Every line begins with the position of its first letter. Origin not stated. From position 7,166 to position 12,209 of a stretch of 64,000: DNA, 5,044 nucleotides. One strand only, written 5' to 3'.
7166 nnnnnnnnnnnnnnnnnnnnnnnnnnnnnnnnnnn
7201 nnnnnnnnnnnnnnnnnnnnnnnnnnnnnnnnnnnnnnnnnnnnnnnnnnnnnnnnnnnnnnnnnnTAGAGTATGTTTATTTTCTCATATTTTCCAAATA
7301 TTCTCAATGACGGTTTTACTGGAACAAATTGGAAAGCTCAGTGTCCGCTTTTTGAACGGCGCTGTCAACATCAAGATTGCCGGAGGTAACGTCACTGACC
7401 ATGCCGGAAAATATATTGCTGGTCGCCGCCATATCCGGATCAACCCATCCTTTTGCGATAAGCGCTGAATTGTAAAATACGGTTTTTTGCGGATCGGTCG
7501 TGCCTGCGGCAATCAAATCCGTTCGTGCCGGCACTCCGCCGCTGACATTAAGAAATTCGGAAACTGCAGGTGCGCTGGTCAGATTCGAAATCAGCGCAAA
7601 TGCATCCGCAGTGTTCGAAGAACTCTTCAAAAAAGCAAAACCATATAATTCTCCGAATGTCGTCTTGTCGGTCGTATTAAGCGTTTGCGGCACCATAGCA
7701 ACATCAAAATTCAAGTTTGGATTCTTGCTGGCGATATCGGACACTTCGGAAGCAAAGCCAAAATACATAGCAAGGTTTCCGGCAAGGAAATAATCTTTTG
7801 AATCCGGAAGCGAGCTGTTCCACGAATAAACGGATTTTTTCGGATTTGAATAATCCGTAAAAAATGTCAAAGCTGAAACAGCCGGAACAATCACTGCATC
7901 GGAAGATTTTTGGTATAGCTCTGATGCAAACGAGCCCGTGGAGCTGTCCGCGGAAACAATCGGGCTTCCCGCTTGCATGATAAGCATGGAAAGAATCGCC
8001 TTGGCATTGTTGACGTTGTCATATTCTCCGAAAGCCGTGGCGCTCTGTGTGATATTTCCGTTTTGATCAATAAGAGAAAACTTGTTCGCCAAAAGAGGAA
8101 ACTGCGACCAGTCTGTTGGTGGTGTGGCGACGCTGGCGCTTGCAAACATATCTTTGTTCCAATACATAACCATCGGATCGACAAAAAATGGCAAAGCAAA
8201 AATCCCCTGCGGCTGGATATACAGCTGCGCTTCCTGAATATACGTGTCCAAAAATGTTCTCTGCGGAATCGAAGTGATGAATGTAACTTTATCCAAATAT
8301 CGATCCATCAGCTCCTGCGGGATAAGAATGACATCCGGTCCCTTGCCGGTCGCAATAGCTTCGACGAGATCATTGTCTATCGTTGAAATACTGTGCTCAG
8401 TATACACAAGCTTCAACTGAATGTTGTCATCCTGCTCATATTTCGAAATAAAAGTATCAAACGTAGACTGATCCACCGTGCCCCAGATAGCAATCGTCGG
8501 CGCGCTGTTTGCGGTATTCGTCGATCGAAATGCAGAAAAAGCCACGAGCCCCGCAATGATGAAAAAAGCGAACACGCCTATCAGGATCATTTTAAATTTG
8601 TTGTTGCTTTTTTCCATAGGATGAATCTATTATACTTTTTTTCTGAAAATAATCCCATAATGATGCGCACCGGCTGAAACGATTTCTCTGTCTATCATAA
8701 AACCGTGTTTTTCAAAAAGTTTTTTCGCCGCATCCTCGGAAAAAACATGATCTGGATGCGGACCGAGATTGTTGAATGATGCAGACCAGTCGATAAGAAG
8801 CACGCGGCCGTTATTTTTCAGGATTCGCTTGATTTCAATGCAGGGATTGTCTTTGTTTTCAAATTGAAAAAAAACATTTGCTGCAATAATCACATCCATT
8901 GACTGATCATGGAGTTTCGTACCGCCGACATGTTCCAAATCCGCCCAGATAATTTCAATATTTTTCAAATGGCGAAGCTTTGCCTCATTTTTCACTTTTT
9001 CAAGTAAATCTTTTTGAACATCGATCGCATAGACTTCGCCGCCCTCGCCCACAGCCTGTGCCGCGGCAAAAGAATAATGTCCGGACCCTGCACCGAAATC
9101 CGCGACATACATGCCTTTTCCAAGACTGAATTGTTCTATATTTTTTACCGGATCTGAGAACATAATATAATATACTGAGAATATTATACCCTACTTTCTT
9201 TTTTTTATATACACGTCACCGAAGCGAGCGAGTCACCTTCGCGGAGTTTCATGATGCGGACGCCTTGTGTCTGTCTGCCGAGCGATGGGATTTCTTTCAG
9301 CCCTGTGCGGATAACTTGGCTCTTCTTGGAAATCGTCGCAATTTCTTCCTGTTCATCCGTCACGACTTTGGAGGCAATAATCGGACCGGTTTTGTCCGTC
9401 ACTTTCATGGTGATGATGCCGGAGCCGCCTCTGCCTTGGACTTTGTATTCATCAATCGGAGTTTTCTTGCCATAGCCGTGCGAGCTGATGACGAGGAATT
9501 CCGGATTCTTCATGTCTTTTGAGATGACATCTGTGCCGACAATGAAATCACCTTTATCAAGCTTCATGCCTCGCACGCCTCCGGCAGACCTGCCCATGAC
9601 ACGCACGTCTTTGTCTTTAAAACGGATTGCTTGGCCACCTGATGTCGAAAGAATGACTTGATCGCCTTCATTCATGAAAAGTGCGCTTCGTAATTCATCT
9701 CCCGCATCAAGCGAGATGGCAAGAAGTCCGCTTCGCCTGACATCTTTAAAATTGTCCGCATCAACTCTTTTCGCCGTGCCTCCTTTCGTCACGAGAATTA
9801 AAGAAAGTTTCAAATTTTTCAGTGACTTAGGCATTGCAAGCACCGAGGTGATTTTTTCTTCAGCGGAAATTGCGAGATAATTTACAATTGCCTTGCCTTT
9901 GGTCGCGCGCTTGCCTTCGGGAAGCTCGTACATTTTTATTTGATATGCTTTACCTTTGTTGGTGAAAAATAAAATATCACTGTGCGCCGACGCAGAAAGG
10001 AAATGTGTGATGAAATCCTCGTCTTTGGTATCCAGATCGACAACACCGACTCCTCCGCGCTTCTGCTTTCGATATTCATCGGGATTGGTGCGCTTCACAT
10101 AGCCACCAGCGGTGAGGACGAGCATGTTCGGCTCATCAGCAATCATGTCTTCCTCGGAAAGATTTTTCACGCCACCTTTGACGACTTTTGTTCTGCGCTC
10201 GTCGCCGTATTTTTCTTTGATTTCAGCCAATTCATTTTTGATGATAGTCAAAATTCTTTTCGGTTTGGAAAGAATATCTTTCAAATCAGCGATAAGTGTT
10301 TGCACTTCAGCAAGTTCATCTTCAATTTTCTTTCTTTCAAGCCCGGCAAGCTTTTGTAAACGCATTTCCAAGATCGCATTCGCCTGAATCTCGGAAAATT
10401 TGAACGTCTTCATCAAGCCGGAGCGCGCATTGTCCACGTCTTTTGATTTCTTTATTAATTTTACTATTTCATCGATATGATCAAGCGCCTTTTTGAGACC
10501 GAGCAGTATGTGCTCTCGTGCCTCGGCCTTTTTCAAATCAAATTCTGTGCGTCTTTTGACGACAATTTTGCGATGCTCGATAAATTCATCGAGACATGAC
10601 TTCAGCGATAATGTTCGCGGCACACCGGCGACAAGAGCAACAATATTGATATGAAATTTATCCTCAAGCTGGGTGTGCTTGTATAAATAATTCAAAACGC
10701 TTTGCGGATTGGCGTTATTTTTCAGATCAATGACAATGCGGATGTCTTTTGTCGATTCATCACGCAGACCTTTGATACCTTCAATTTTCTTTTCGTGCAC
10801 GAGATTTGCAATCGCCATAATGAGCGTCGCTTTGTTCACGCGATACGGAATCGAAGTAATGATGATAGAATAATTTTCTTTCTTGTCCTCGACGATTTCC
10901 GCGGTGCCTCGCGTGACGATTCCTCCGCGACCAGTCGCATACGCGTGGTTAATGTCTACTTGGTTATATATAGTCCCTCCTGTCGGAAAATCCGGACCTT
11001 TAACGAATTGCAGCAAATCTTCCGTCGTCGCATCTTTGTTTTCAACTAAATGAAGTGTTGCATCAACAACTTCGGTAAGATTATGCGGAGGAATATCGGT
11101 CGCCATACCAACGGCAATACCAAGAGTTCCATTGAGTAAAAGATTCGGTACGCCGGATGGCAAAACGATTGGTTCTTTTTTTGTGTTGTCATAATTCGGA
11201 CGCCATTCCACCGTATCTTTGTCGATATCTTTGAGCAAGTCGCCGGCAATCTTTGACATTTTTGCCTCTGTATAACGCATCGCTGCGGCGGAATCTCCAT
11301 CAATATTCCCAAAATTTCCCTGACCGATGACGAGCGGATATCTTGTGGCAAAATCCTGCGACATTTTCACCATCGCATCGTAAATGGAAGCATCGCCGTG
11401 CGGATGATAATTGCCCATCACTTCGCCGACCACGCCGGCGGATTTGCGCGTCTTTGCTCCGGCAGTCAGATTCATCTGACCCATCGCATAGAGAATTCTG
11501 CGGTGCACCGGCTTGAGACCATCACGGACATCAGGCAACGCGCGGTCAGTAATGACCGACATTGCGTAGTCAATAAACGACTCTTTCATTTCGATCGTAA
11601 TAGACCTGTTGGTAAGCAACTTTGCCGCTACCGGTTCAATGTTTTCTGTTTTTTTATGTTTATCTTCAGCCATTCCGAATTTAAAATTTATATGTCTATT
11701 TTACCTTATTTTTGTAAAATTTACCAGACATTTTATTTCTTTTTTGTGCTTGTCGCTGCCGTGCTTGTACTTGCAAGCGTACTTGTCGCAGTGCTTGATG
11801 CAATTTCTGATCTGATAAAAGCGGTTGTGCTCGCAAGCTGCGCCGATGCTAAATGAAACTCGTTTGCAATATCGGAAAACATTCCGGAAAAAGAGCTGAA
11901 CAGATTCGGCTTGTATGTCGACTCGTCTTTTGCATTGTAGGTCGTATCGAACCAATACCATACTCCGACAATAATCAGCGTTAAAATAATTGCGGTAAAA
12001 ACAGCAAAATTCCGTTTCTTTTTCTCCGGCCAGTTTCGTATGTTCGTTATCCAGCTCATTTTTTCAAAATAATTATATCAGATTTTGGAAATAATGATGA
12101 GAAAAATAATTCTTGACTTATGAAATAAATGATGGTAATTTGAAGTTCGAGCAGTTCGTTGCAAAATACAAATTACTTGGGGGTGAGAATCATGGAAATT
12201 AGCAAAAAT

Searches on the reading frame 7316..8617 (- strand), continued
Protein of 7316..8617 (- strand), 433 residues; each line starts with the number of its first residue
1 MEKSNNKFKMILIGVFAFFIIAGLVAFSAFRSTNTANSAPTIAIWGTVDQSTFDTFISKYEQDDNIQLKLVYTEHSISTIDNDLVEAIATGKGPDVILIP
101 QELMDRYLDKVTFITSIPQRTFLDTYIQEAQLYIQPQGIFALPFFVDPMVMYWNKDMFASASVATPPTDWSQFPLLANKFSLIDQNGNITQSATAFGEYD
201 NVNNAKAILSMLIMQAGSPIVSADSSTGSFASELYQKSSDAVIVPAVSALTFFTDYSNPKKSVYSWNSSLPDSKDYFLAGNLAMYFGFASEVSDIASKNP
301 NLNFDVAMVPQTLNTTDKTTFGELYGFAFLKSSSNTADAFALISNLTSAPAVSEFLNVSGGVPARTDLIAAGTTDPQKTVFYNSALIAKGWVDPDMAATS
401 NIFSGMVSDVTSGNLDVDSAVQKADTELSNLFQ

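Call 92: fold_search(model_id=the predicted structure, library=pdb)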
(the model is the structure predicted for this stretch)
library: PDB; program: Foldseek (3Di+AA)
matches with E <= 10: 1585; with E <= 0.001: 1126
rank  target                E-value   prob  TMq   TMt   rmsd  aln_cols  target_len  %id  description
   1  3q29_C                1.6e-24  1.00  0.65  0.72   5.1       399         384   19  Cyrstal structure of human alpha-synuclein (1-19) fused to maltose binding protein (MBP) (released 2011-06-01)
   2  4blb_B                1.8e-24  1.00  0.63  0.40   5.2       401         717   19  Crystal structure of a human Suppressor of fused (SUFU)-GLI1p complex (released 2013-11-27)
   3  1r6z_P                2.4e-24  1.00  0.62  0.55   5.4       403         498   19  The Crystal Structure of the Argonaute2 PAZ domain (as a MBP fusion) (released 2004-01-13)
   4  1r6z_A                3.9e-24  1.00  0.63  0.56   5.5       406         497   19  The Crystal Structure of the Argonaute2 PAZ domain (as a MBP fusion) (released 2004-01-13)
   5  3n94_A                4.2e-24  1.00  0.64  0.60   5.5       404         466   19  Crystal structure of human pituitary adenylate cyclase 1 Receptor-short N-terminal extracellular domain (released 2011-06-08)
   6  28qn_C                4.4e-24  1.00  0.65  0.73   5.1       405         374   19  MBP-maltose bound to distal DARPin (AHIR dodecamer scaffold system) (released 2026-02-25)
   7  4bl9_B                5.0e-24  1.00  0.64  0.40   5.1       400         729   19  Crystal structure of full-length human Suppressor of fused (SUFU) mutant lacking a regulatory subdomain (crystal form  (released 2013-11-27)
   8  1ytv_A                5.7e-24  1.00  0.64  0.74   4.8       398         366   18  Maltose-binding protein fusion to a C-terminal fragment of the V1a vasopressin receptor (released 2005-04-12)
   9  3q26_A                6.0e-24  1.00  0.64  0.69   5.1       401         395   19  Cyrstal structure of human alpha-synuclein (10-42) fused to maltose binding protein (MBP) (released 2011-06-01)
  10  1r6z_Z                6.0e-24  1.00  0.62  0.55   5.4       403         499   19  The Crystal Structure of the Argonaute2 PAZ domain (as a MBP fusion) (released 2004-01-13)
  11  2zyo_A                7.2e-24  1.00  0.71  0.79   3.8       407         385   14  Crystal structure of cyclo/maltodextrin-binding protein complexed with maltotetraose (released 2009-03-31)
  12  4qsd_A                7.2e-24  1.00  0.68  0.76   4.4       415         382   18  Crystal structure of atu4361 sugar transporter from Agrobacterium Fabrum C58, target efi-510558, with bound sucrose (released 2014-08-06)
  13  3n95_C                7.2e-24  1.00  0.65  0.61   5.1       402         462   19  Crystal structure of human CRFR2 alpha extracellular domain in complex with Urocortin 2 (released 2010-10-20)
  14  5az7_A                7.2e-24  1.00  0.64  0.64   5.2       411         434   18  Crystal structure of MBP-Tom20 fusion protein with a 4-residue spacer in the connector helix (released 2016-01-13)
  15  4wvg_A                7.2e-24  1.00  0.64  0.55   5.0       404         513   19  Crystal structure of the Type-I signal peptidase from Staphylococcus aureus (SpsB). (released 2015-09-23)
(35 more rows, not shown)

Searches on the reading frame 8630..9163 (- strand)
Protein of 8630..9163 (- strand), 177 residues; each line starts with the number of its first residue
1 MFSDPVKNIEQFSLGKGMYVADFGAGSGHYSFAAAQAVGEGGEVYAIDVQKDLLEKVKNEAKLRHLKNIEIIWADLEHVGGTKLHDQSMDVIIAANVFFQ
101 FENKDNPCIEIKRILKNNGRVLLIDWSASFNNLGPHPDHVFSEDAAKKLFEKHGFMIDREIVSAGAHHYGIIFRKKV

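Call 8: search_protein_families(library=pfam, proteins=[window:8630-9163:-], max_evalue=0.001)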
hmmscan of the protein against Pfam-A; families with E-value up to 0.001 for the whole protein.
window:8630-9163:- (177 aa): 13 families
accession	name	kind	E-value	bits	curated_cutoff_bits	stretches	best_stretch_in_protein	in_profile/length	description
PF13847.12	Methyltransf_31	-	5.6e-21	75.2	27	1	16-132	3-114/145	Methyltransferase domain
PF08241.18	Methyltransf_11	-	3.1e-14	53.8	21.2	1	22-122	2-94/95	Methyltransferase domain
PF13649.12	Methyltransf_25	-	1.2e-13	52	27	1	20-119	1-97/97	Methyltransferase domain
PF08242.18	Methyltransf_12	-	5.8e-10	40.2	30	1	22-121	2-98/98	Methyltransferase domain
PF01209.24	Ubie_methyltran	-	2.8e-09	37.1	20.1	1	16-131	47-159/233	ubiE/COQ5 methyltransferase family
PF13489.12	Methyltransf_23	-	1.5e-06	28.5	27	1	7-157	11-161/164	Methyltransferase domain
PF01728.25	FtsJ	-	3e-06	27.7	24.1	1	10-93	14-96/181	FtsJ-like methyltransferase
PF01135.25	PCMT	-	3.8e-06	27.3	20.3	1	10-75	67-132/210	Protein-L-isoaspartate(D-aspartate) O-methyltransferase (PCMT)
PF13679.12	Methyltransf_32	-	5.1e-06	26.9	27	1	16-94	25-107/143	Methyltransferase domain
PF05175.20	MTS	-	5.9e-05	23.2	23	1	17-94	32-104/170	Methyltransferase small domain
PF02475.24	TRM5-TYW2_MTfase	-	8.1e-05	23.1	28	1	16-92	36-113/164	TRM5/TYW2 methyltransferase domain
PF06325.19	PrmA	-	0.00027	21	22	1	9-97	155-234/296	Ribosomal protein L11 methyltransferase (PrmA)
PF01269.23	Fibrillarin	-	0.00099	18.8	27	0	7-155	62-203/227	Fibrillarin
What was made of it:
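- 8630..9163 (-): small class I SAM-dependent methyltransferase (177 aa), 12 bp upstream of the SBP; co-conserved with the module. Methyltransf_31/11/25 (call 8).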

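Call 61: search_protein_families(library=ncbifam, proteins=[window:8630-9163:-], max_evalue=0.01)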
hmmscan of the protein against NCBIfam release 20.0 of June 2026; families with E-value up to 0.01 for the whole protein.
window:8630-9163:- (177 aa): 41 families (the best 25 are shown)
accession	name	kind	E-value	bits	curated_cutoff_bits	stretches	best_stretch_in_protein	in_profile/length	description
NF008823.0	PRK11873.1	subfamily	1.9e-18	66.9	263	1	13-125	74-183/272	arsenite methyltransferase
NF047649.1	MTase_UXPK_star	exception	7.7e-16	57.9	460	1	12-125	70-183/283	methyltransferase/UXPK-star double selenoprotein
NF041536.1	ArsM_DUF2284_UU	exception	3e-15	55.5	575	1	12-126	69-183/459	arsenite methyltransferase/DUF2284 domain selenoprotein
NF041537.1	ArsM_AhpD_UU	exception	3.3e-15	55.7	510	1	12-125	69-182/345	arsenite methyltransferase/AhpD domain selenoprotein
NF052510.1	methyltran_MpqE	exception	5.3e-12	45.6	335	1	9-131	39-159/234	methyl-plastoquinone biosynthesis methyltransferase MpqE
NF001240.0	PRK00216.1-1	equivalog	9.8e-11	41.2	378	1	9-131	56-176/251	bifunctional demethylmenaquinone methyltransferase/2-methoxy-6-polyprenyl-1,4-benzoquinol methylase UbiE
NF043040.1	corrin_prot_MT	hypoth_equivalog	5.6e-10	39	180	1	16-125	41-149/216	corrinoid protein-associated methyltransferase CpaM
NF001244.0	PRK00216.1-5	equivalog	1.9e-09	37.2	216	1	11-129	43-159/236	bifunctional demethylmenaquinone methyltransferase/2-methoxy-6-polyprenyl-1,4-benzoquinol methylase UbiE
TIGR02072.1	BioC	equivalog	3.8e-09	36.7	184.95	1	19-123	37-132/244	malonyl-ACP O-methyltransferase BioC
NF040538.1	methyl_ArsM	equivalog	5.7e-09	35.6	500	1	16-62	61-107/356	arsinothricin biosynthesis methyltransferase ArsM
TIGR01934.1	MenG_MenH_UbiE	subfamily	6.8e-09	35.3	158.35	1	11-131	34-149/223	ubiquinone/menaquinone biosynthesis methyltransferase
TIGR02469.1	CbiT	equivalog_domain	1.8e-08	34.7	78.3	1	9-91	12-91/124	precorrin-6Y C5,15-methyltransferase (decarboxylating) subunit CbiT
NF001242.0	PRK00216.1-3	equivalog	3.6e-08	33.1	351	1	17-128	71-180/258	bifunctional demethylmenaquinone methyltransferase/2-methoxy-6-polyprenyl-1,4-benzoquinol methylase UbiE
NF001243.0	PRK00216.1-4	equivalog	4e-08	32.9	235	1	10-127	41-155/237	demethylmenaquinone methyltransferase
NF053511.1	tRNA_U34_MnmM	equivalog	3.3e-07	30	135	1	13-78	14-80/183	tRNA 5-(aminomethyl)-2-thiouridylate-methyltransferase MnmM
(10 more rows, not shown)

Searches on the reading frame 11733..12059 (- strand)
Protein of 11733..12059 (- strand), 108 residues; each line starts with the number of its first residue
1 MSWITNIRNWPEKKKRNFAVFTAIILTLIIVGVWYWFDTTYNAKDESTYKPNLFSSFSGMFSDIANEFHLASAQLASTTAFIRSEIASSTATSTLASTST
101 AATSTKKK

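Call 64: search_protein_families(library=pfam, proteins=[window:11733-12059:-], max_evalue=0.1)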
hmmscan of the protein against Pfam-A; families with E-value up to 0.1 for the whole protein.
window:11733-12059:- (108 aa): 2 families
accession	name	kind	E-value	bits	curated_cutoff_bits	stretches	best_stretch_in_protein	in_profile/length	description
PF11309.13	DUF3112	-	0.019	14.8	23.3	1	24-104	62-136/217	Protein of unknown function (DUF3112)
PF01544.23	CorA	-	0.055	13.2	27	0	6-37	257-290/292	CorA-like Mg2+ transporter protein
